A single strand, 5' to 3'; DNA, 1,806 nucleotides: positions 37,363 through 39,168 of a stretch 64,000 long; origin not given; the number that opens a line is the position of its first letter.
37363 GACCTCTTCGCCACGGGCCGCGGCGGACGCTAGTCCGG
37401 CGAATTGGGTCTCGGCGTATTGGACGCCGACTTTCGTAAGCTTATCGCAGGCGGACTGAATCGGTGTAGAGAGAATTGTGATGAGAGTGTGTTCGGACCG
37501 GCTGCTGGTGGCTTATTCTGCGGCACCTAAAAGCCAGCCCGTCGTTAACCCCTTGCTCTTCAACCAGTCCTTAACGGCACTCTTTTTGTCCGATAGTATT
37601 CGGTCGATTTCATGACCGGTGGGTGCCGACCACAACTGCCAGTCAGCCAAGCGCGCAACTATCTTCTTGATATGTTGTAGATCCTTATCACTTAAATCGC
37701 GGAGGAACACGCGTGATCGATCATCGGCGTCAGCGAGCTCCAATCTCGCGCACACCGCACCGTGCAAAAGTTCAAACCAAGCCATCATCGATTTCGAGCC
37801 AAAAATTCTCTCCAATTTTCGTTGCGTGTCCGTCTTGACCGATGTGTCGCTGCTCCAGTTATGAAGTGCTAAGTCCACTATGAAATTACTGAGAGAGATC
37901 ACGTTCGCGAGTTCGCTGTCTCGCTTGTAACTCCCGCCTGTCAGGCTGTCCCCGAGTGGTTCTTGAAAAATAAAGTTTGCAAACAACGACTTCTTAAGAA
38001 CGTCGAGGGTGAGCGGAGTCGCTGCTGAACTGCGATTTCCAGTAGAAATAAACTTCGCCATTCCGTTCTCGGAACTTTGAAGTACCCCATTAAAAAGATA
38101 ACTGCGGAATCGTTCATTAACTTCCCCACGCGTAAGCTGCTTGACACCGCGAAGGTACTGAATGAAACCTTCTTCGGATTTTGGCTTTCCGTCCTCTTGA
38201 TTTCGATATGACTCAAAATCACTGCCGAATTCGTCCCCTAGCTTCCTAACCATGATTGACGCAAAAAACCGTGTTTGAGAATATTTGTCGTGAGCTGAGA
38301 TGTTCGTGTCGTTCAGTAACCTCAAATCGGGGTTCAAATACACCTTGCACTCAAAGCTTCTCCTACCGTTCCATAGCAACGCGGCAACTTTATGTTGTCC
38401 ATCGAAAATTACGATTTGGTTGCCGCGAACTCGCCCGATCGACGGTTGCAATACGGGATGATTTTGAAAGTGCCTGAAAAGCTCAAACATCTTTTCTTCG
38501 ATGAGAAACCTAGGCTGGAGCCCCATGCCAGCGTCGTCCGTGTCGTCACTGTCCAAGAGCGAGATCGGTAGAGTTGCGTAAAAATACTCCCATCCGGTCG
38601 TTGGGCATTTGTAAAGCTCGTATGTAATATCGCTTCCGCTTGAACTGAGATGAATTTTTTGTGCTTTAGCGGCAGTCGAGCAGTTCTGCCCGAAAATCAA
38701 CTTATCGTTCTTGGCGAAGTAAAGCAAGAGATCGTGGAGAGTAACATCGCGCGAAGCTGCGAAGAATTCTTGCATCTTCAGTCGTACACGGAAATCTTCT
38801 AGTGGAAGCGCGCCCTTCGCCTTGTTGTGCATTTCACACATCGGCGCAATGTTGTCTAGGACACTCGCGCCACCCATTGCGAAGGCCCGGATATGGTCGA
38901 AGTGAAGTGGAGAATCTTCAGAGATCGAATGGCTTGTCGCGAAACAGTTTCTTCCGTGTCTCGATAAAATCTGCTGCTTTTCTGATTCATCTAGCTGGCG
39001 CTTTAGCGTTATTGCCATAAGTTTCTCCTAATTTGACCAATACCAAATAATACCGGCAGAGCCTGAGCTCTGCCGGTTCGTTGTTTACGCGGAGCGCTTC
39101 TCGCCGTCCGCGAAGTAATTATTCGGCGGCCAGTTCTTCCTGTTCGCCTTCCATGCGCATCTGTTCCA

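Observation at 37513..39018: Orphan HNH + ParB/DndB-like (DGQHK) fusion downstream of rpoC: candidate undescribed single-gene defence nuclease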

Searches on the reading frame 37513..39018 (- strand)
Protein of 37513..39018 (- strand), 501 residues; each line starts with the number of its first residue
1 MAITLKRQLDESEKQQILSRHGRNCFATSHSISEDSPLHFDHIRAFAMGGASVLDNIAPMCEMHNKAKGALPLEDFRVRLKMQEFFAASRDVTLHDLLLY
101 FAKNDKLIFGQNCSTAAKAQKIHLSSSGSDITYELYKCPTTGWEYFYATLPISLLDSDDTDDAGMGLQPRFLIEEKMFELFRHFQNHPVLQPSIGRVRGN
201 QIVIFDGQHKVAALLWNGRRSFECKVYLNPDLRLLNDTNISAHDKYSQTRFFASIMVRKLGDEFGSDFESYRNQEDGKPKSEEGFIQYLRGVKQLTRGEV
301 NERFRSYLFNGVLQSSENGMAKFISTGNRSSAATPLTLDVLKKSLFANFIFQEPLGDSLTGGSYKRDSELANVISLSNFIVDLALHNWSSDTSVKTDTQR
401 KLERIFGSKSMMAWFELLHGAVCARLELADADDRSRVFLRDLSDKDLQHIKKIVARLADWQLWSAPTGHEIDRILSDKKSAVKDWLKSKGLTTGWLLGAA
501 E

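Call 6: search_protein_families(library=pfam, proteins=[window:37513-39018:-], max_evalue=1)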
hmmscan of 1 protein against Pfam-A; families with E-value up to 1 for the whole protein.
window:37513-39018:- (501 aa): 3 families
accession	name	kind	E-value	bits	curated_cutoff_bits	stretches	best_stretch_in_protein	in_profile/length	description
PF01844.29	HNH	-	0.002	18.6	21.4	1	36-69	12-45/47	HNH endonuclease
PF20188.4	DUF6551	-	0.095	12.6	26.8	1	177-228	15-68/242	Family of unknown function (DUF6551)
PF14279.12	HNH_5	-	0.17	12.3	27.5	1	35-70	10-45/56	HNH endonuclease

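Call 7: search_protein_families(library=padloc, proteins=[window:37513-39018:-], max_evalue=1)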
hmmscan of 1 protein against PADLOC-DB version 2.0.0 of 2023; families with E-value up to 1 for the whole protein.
window:37513-39018:- (501 aa): 0 families

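Call 8: search_protein_families(library=ncbifam, proteins=[window:37513-39018:-], max_evalue=1)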
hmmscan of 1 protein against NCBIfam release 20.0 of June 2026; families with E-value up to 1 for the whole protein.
window:37513-39018:- (501 aa): 2 families
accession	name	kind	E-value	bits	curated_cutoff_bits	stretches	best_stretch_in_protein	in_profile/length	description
NF040563.1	guided_IscB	equivalog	3.2e-07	29.8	175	1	10-85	180-252/314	RNA-guided endonuclease IscB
NF049971.1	CRISPR_Cas9d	exception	0.14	10.7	375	1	10-70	533-595/986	type II CRISPR RNA-guided endonuclease Cas9d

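Call 9: find_homologous_proteins(query=window:37513-39015:-)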
Query window:37513-39015:- (500 aa): 786 proteins with E <= 0.001 among 8000 candidates; the best 120 are listed.
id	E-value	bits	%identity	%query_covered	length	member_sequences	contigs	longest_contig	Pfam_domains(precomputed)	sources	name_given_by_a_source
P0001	0.0e+0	1140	100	100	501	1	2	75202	-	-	-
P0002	3.6e-269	911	79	100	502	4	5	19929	-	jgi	jgi:hypothetical protein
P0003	1.0e-266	903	78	100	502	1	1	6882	-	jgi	jgi:hypothetical protein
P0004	2.5e-254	862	73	100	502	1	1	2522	-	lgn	-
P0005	4.0e-209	713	62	100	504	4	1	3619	-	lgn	-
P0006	1.1e-202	692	60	100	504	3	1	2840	-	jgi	jgi:hypothetical protein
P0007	2.4e-202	691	60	100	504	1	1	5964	-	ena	-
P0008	9.6e-201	686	59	100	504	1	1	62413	-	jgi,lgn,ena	jgi:hypothetical protein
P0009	2.2e-200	685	59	100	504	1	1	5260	-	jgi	jgi:HNH endonuclease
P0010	1.1e-199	682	59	100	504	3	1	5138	-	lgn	-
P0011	1.2e-199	682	60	100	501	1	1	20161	-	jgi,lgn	jgi:hypothetical protein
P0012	1.7e-199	682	59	100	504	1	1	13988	-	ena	-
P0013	1.1e-198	679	59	100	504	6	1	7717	-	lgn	-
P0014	2.1e-198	678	59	100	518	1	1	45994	PF01844.30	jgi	-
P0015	2.5e-198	678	59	100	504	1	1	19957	-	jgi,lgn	jgi:hypothetical protein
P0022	3.7e-197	674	59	100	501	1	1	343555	-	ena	-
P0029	3.1e-196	671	57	100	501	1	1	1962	PF01844.30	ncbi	-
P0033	1.1e-195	669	59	100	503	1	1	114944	PF01844.30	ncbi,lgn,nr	ncbi:HNH endonuclease [bacterium]|nr:HNH endonuclease [bacterium]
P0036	1.9e-195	668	58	100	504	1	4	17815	PF01844.30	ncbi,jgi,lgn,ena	jgi:hypothetical protein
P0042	2.5e-194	665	57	100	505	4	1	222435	PF01844.30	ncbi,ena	-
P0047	1.7e-193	662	58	100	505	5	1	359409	-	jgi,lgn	jgi:hypothetical protein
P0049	2.2e-193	661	57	100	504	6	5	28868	PF01844.30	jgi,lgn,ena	jgi:hypothetical protein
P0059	3.2e-192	658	57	100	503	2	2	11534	PF01844.30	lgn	-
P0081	2.8e-190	651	56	100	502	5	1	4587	PF01844.30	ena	-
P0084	3.3e-190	651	56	100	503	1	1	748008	-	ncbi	-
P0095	2.1e-189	648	56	100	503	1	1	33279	PF01844.30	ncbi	ncbi:HNH endonuclease signature motif containing protein [Verrucomicrobiota bacterium]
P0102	5.6e-189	647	57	100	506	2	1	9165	PF01844.30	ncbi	-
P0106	1.1e-188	646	56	100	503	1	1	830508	-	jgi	jgi:hypothetical protein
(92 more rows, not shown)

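Call 10: search_solved_structures(query=window:37513-39015:-, max_evalue=10, show_alignments=2)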
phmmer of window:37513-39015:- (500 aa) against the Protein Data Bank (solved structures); distinct sequences matched with E-value up to 10: 1.
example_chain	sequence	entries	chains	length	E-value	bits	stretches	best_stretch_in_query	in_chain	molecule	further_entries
4h9d_A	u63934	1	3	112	0.52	12.1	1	30-73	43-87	HNH endonuclease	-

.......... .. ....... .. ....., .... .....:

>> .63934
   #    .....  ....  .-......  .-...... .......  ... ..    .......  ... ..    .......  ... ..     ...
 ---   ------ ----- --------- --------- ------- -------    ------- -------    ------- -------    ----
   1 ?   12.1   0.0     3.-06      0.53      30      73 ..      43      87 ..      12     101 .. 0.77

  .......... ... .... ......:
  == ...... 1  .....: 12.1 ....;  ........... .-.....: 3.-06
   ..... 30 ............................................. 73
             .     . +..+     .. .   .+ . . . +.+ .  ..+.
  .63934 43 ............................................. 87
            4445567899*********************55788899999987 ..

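Call 14: find_encoding_contigs(protein=P0022, flank=8000, max_places=2)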
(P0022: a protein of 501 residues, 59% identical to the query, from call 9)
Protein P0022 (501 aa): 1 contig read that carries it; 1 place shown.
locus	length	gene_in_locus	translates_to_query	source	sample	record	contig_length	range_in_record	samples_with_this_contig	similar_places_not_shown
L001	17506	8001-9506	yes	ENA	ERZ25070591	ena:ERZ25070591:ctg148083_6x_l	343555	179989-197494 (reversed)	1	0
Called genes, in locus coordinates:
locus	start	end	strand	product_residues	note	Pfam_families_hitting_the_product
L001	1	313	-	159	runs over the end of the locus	-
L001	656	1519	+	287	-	PF04203:Sortase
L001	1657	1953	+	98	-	PF04029:2-ph_phosp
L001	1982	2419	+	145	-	PF04029:2-ph_phosp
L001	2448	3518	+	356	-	PF01636:APH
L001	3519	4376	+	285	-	PF02737:3HCDH_N, PF03446:NAD_binding_2 (faint), PF00725:3HCDH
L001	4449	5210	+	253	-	PF00106:adh_short, PF08659:KR, PF13561:adh_short_C2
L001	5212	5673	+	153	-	PF13452:FAS1_DH_region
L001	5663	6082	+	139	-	PF01575:MaoC_dehydratas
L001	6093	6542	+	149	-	PF14539:DUF4442, PF13622:4HBT_3, PF03061:4HBT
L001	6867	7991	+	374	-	PF08463:EcoEI_R_C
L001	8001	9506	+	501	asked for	-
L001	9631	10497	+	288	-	PF12161:HsdM_N (weak), PF02384:N6_Mtase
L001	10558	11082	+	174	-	PF02384:N6_Mtase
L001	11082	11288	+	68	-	-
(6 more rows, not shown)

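Call 15: find_encoding_contigs(protein=P0084, flank=8000, max_places=2)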
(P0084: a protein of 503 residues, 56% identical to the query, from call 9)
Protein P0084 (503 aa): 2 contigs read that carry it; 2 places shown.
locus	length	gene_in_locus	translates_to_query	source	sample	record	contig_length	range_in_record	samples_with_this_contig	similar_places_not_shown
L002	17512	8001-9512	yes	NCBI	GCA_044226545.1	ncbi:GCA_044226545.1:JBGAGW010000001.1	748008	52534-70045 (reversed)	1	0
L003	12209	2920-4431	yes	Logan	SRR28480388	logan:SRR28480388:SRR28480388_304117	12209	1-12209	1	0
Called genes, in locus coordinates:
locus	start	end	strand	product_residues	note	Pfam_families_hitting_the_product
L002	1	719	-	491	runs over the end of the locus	-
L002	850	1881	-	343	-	-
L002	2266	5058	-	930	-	PF06074:Portal_Mu, PF10123:Mu-like_Pro_N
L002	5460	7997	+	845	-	PF00270:DEAD (weak), PF00271:Helicase_C (faint), PF04851:ResIII, PF18766:SWI2_SNF2, PF08463:EcoEI_R_C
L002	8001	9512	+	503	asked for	-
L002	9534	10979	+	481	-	PF00069:Pkinase, PF07714:PK_Tyr_Ser-Thr, PF01636:APH (faint), PF13240:Zn_Ribbon_1 (weak), PF13432:TPR_16 (weak), PF13431:TPR_17 (weak), PF00515:TPR_1 (weak), PF07719:TPR_2 (weak), +8 more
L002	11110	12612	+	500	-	PF12161:HsdM_N (faint), PF02384:N6_Mtase, PF01170:UPF0020, PF20473:MmeI_Mtase (faint)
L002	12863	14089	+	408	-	PF01420:Methylase_S (weak)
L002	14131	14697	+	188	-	-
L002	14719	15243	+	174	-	-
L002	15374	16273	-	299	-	PF08378:NERD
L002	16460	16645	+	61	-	-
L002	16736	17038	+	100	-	-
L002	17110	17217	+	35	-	-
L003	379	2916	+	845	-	PF00270:DEAD (weak), PF00271:Helicase_C (faint), PF04851:ResIII, PF18766:SWI2_SNF2, PF08463:EcoEI_R_C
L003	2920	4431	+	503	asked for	-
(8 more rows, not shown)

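Call 16: find_encoding_contigs(protein=P0106, flank=8000, max_places=2)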
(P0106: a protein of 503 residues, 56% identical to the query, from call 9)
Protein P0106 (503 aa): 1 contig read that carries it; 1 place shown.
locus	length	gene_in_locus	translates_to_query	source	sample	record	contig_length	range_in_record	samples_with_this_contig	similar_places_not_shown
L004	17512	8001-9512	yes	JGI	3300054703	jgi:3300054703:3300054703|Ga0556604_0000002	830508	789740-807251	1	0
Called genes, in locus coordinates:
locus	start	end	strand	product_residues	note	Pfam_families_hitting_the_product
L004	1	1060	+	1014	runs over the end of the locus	PF04313:HSDR_N (faint), PF02384:N6_Mtase, PF20473:MmeI_Mtase, PF07669:Eco57I, PF12950:TaqI_C (weak)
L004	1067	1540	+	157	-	PF13676:TIR_2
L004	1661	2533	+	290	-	-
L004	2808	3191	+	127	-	PF21983:NikA-like (weak)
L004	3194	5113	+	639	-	PF10412:TrwB_AAD_bind, PF13191:AAA_16 (faint), PF02534:T4SS-DNA_transf, PF12696:TraG-D_C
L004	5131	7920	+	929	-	PF08751:TrwC, PF13604:AAA_30, PF01443:Viral_helicase1 (faint), PF13245:AAA_19, PF22232:TraI_hel_assoc_N, PF13538:UvrD_C_2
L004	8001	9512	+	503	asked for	-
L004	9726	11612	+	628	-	PF23545:Zn_ribbon_HMPTM, PF04055:Radical_SAM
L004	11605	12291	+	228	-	PF13181:TPR_8 (faint), PF13428:TPR_14 (faint), PF13414:TPR_11 (faint), PF13431:TPR_17 (faint), PF00515:TPR_1 (faint)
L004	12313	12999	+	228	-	-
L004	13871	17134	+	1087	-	PF02012:BNR (faint), PF13088:BNR_2 (faint), PF15902:Sortilin-Vps10 (weak)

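Call 17: find_encoding_contigs(protein=P0047, flank=8000, max_places=2)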
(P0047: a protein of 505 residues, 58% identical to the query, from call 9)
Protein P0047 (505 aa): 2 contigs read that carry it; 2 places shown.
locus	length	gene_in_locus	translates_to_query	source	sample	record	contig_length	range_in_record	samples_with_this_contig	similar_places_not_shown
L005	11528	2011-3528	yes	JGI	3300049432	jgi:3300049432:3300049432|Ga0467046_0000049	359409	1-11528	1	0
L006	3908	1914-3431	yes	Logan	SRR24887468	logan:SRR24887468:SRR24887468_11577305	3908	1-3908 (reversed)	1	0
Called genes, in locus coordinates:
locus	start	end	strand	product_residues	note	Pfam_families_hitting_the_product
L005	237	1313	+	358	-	PF13519:VWA_2 (weak)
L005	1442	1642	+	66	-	-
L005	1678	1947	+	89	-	-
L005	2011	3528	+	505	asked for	-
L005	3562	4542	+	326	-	PF00941:FAD_binding_5, PF03450:CO_deh_flav_C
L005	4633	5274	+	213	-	PF00483:NTP_transferase (weak), PF12804:NTP_transf_3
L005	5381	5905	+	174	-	PF00578:AhpC-TSA, PF08534:Redoxin, PF13098:Thioredoxin_2, PF13905:Thioredoxin_8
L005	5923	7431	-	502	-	-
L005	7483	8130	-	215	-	PF02545:Maf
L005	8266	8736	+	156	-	PF05258:DciA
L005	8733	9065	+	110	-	PF02686:GatC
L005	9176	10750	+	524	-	PF01425:Amidase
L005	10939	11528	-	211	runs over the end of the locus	-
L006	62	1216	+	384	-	PF13519:VWA_2 (weak)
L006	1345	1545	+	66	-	-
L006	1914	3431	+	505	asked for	-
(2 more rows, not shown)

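Call 18: find_encoding_contigs(protein=P0042, flank=8000, max_places=2)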
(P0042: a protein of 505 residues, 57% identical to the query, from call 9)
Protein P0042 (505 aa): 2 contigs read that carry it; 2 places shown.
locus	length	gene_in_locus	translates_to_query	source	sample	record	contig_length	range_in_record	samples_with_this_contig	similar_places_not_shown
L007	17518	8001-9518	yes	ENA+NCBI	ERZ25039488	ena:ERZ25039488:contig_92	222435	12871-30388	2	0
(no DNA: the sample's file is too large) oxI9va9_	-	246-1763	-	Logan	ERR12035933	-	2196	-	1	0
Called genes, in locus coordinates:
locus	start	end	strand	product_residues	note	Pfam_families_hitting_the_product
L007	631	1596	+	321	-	PF01734:Patatin, PF12536:DUF3734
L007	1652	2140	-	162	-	PF00190:Cupin_1, PF07883:Cupin_2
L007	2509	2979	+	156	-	PF03625:DUF302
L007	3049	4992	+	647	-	PF13442:Cytochrome_CBB3 (weak), PF01011:PQQ, PF13570:Beta-prop_ACSF4 (faint), PF13360:PQQ_2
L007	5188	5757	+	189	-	-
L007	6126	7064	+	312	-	PF00561:Abhydrolase_1, PF12697:Abhydrolase_6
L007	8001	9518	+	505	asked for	PF01844:HNH (weak)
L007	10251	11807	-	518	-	PF07219:HemY_N, PF14559:TPR_19 (faint)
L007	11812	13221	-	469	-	PF16326:ABC_tran_CTD (faint), PF09731:Mitofilin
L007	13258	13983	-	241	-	PF02602:HEM4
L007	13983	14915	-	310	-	PF01379:Porphobil_deam, PF03900:Porphobil_deamC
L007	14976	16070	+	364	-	PF00814:TsaD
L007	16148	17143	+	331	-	PF01210:NAD_Gly3P_dh_N, PF02558:ApbA (weak), PF07479:NAD_Gly3P_dh_C, PF20618:GPD_NAD_C_bact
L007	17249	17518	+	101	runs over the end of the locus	PF03795:YCII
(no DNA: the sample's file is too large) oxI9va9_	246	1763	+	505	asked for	PF01844:HNH (weak)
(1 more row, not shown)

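Call 19: predict_structure(alignment_id=A1)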
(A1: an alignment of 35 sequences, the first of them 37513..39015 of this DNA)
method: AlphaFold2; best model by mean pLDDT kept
length: 500 residues; sequences in the alignment: 35
mean_pLDDT: 84.9   pTM: 0.59
mean pLDDT of the five models: 84.9, 83.8, 83.7, 81.7, 81.4
residues with pLDDT >= 90: 240; 70-90: 198; 50-70: 42; < 50: 20
segments of 3 or more residues with pLDDT < 50: 161-166, 239-251
pLDDT, mean of each block of 10 residues (from residue 1): 68 92 93 91 66 86 87 91 82 91 90 89 81 89 92 81 52 85 79 88 86 91 90 62 37 59 80 86 87 76 86 91 75 86 94 91 93 98 91 83 93 96 94 94 97 96 92 87 94 86
secondary structure, 60 per line:
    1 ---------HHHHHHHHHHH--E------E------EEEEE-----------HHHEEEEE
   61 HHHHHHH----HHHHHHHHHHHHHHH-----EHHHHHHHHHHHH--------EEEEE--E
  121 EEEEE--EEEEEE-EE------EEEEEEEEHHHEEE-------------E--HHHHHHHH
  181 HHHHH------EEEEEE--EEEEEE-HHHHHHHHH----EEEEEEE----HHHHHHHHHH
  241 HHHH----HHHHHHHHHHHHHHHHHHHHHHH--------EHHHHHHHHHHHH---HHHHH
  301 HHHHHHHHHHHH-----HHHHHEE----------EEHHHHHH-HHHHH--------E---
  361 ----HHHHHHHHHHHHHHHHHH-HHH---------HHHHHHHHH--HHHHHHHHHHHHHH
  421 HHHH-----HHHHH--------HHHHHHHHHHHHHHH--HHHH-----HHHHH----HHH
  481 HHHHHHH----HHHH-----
elements in order: H10-20 E37-41 E56-60 H61-67 H72-86 H93-104 E113-117 E120-125 E128-133 E143-150 E154-156 H173-185 E192-197 E200-205 H207-215 E220-226 H231-244 H249-271 H281-292 H296-312 H318-322 H337-342 H344-348 H365-382 H396-404 H407-424 H430-434 H443-457 H460-463 H469-473 H478-487 H492-495

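Call 21: search_protein_representatives(alignment_id=A1)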
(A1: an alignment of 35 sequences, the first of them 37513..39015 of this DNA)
Query: 35 sequences, 503 profile positions. Proteins with E-value up to 0.001 (for the whole library): 742; up to 1e-10: 331; up to 1e-30: 100. The best 150 are listed.
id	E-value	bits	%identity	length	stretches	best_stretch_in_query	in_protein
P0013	8.2e-273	922.0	-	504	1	1-503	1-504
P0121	1.6e-178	610.9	-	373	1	1-370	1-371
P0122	4.3e-166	569.9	-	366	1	140-503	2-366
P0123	5.6e-113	394.7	-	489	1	6-503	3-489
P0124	1.5e-111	390.0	-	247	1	257-503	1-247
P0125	1.7e-111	389.9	-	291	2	141-290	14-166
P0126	1.1e-105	370.7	-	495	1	6-500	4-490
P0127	1.7e-104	366.7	-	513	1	5-501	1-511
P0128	2.2e-101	356.5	-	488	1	6-499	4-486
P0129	3.6e-95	336.0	-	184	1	118-292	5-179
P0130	1.1e-91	324.5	-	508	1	11-496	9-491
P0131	9.7e-91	321.4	-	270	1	1-199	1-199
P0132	1.2e-90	321.1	-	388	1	4-394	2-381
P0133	1.3e-89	317.6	-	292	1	278-503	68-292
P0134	1.8e-83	297.4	-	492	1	3-500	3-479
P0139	2.2e-73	264.1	-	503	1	7-500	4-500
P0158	1.0e-52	195.9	-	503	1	13-499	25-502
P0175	1.0e-45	172.8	-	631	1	10-495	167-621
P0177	1.2e-44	169.3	-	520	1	24-482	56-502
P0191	2.0e-38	148.8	-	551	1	12-467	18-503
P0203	6.5e-36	140.5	-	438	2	132-473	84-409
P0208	6.9e-34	133.8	-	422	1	114-494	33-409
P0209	6.5e-33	130.6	-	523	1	111-481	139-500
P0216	2.4e-31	125.4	-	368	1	185-487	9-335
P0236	9.4e-29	116.9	-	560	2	185-483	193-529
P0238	2.5e-28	115.5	-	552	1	9-479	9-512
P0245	9.0e-28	113.7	-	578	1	30-478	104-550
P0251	6.3e-27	110.9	-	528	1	19-501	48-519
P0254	2.2e-26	109.1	-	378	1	120-470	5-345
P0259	5.5e-26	107.8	-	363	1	184-481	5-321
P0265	6.4e-25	104.3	-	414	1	122-477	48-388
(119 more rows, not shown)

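Call 22: fold_search(model_id=the predicted structure, library=pdb)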
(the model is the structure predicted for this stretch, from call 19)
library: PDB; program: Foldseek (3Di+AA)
matches with E <= 10: 267; with E <= 0.001: 0
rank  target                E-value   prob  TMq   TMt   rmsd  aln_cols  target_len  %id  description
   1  6ryk_B                5.3e-03  1.00  0.15  0.53   5.1       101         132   20  Crystal structure of the ParB-like protein PadC (released 2020-01-22)
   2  5k5d_C                6.4e-03  0.90  0.16  0.28  15.4       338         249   13  Structure of the C2221 form of Pnob8-like ParB-N domain (released 2016-06-15)
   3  7nfu_A                6.7e-03  1.00  0.21  0.42  12.6       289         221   13  Crystal structure of C-terminally truncated Geobacillus thermoleovorans nucleoid occlusion protein Noc (released 2021-02-17)
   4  7nfu_B                7.1e-03  1.00  0.22  0.43  12.0       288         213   11  Crystal structure of C-terminally truncated Geobacillus thermoleovorans nucleoid occlusion protein Noc (released 2021-02-17)
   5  6ryk_A                7.8e-03  1.00  0.14  0.49   5.0        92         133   20  Crystal structure of the ParB-like protein PadC (released 2020-01-22)
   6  7bnk_B                7.8e-03  0.99  0.17  0.39  16.5       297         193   12  Crystal structure of ParB from Myxococcus xanthus bound to CDP and Monothiophosphate (released 2021-09-08)
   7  7bnk_A                9.9e-03  0.98  0.15  0.38  16.6       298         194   14  Crystal structure of ParB from Myxococcus xanthus bound to CDP and Monothiophosphate (released 2021-09-08)
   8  6ky4                  1.1e-02  1.00  0.14  0.69   4.7        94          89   16  Crystal structure of Sulfiredoxin from Arabidopsis thaliana (released 2019-10-16)
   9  5k5a                  1.5e-02  0.72  0.16  0.26  17.0       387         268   11  Structure of the pNOB8-like ParB N-domain (released 2016-06-15)
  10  7ol9_B                2.0e-02  0.98  0.15  0.34  13.3       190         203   11  Crystal structure of C-terminally truncated Bacillus subtilis nucleoid occlusion protein (Noc) complexed to the Noc-bi (released 2022-03-09)
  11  7bnr_A                2.0e-02  0.97  0.17  0.39  15.4       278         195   14  Crystal structure of a ParB Q52A mutant from Myxococcus xanthus bound to CTPyS (released 2021-09-08)
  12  6sdk_A                2.4e-02  0.95  0.17  0.39  15.6       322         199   11  Crystal structure of bacterial ParB dimer bound to CDP (released 2019-10-23)
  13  7ol9_A                2.6e-02  0.99  0.14  0.33  13.5       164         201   10  Crystal structure of C-terminally truncated Bacillus subtilis nucleoid occlusion protein (Noc) complexed to the Noc-bi (released 2022-03-09)
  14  7bm8_A                3.0e-02  1.00  0.17  0.42  14.9       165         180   15  Crystal structure of the C-terminally truncated chromosome-partitioning protein ParB from Caulobacter crescentus compl (released 2021-04-28)
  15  7ng0                  3.3e-02  0.92  0.17  0.38  15.7       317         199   11  Crystal structure of N- and C-terminally truncated Geobacillus thermoleovorans nucleoid occlusion protein Noc (released 2021-02-17)
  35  4h9d_C                1.3e-01  0.99  0.11  0.50   5.1        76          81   24  Crystal Structure of Mn-dependent Gme HNH nicking endonuclease from Geobacter metallireducens GS-15, Northeast Structu (released 2012-10-10)
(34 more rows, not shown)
